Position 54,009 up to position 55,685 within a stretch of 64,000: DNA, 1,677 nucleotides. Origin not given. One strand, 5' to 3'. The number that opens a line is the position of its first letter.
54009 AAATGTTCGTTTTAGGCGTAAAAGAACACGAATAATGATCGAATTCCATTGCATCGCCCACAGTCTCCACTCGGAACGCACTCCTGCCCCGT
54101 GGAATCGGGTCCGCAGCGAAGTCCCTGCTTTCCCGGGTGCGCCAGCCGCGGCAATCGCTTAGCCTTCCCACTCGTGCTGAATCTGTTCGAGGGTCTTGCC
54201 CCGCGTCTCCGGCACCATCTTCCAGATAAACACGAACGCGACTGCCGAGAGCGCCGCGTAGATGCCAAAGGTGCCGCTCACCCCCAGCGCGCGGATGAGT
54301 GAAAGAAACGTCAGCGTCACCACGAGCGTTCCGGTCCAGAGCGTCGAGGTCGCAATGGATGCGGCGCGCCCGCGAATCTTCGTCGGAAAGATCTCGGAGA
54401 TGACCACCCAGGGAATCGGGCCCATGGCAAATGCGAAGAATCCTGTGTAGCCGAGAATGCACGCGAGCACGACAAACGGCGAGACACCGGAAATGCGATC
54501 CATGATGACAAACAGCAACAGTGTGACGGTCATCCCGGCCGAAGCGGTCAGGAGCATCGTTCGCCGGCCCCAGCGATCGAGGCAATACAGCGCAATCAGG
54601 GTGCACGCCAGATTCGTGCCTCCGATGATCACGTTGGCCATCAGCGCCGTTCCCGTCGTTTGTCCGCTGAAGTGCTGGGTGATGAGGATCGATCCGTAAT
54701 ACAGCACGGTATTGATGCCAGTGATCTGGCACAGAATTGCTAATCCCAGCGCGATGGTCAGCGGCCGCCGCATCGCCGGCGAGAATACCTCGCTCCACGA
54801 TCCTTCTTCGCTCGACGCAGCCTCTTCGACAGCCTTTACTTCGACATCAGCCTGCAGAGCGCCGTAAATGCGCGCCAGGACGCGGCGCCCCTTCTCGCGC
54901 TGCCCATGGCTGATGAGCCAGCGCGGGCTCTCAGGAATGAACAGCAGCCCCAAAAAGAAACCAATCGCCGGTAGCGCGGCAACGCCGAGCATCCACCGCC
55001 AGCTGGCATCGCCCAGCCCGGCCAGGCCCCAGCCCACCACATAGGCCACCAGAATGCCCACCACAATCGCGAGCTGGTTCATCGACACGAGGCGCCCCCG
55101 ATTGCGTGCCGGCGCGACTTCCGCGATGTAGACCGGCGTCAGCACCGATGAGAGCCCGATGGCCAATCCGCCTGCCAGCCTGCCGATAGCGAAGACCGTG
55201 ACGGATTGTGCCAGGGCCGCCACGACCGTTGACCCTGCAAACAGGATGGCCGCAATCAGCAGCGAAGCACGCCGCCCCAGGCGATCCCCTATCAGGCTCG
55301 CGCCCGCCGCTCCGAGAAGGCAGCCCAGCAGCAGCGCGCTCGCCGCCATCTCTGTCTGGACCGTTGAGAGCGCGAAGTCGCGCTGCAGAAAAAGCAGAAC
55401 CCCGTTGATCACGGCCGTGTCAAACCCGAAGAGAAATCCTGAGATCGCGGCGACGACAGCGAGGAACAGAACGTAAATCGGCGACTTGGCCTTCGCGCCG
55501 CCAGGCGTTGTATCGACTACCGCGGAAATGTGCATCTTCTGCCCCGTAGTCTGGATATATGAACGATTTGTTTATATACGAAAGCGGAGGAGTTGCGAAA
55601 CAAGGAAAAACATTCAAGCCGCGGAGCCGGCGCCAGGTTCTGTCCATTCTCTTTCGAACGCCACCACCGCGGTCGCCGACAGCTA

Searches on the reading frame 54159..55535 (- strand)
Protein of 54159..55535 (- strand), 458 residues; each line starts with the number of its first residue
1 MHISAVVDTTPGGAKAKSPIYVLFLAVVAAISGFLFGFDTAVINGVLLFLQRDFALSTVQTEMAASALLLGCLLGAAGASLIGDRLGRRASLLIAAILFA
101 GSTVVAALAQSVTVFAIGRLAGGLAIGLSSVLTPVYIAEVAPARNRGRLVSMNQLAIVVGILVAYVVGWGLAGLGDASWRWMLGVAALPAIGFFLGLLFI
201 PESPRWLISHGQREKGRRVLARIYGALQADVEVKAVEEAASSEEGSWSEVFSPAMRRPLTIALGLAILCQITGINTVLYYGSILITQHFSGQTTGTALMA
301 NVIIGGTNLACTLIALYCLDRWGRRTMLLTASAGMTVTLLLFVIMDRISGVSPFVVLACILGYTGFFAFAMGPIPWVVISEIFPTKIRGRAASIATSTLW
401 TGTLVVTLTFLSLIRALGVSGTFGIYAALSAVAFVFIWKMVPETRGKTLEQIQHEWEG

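Call 45: search_protein_families(library=ncbifam, proteins=[window:54159-55535:-], max_evalue=0.00001)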
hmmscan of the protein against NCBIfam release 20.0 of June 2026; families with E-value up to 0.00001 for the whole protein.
window:54159-55535:- (458 aa): 23 families
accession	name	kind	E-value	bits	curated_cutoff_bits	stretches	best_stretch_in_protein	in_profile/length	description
TIGR00879.1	SP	subfamily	1.9e-105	353.4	237.8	1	17-452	50-510/510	sugar porter family MFS transporter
NF007484.0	PRK10077.1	equivalog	2.2e-96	323.6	608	1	17-457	5-473/480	D-xylose transporter XylE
NF052357.1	GlucTporGlcPStph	equivalog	2.5e-96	323.2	750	1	25-455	8-436/445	glucose transporter GlcP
TIGR00898.1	2A0119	subfamily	5.1e-41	141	550.75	1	57-451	121-505/506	cation transport protein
TIGR00895.1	2A0115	subfamily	6.6e-31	107.6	418.55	1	20-363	13-350/398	aromatic acid/H+ symport family MFS transporter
TIGR00883.1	2A0106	subfamily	2.9e-16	59.6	443.45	2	247-433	214-398/400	metabolite/H+ symporter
NF053517.1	HbztTptrPcaK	equivalog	1.7e-15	57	770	1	21-286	16-277/437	4-hydroxybenzoate transporter PcaK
TIGR00893.1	2A0114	subfamily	2.1e-15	56.6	395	1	49-440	19-398/399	D-galactonate transporter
TIGR00891.1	2A0112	subfamily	1.4e-13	50.7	552.9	1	34-393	21-367/405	sialate:H+ symport family MFS transporter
NF003024.0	PRK03893.1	subfamily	6.3e-13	48.3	604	1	27-240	23-235/497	sialate:H+ symport family MFS transporter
TIGR01299.1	synapt_SV2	subfamily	1.2e-12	46.6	637.3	1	35-224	178-378/742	synaptic vesicle protein SV2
TIGR00880.1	2_A_01_02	superfamily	2e-12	47.4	131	1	80-201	19-138/141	multidrug resistance protein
NF008586.0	PRK11551.1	equivalog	8.5e-11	41.5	410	1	34-226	25-216/406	3-(3-hydroxy-phenyl)propionate transporter MhpT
TIGR00881.1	2A0104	subfamily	4.9e-10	39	407.75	1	50-420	21-376/379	phosphoglycerate transporter protein PgtP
NF038077.1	MFS_export_MxcK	equivalog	5.1e-09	35.6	525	0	40-216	27-202/405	myxochelin export MFS transporter MxcK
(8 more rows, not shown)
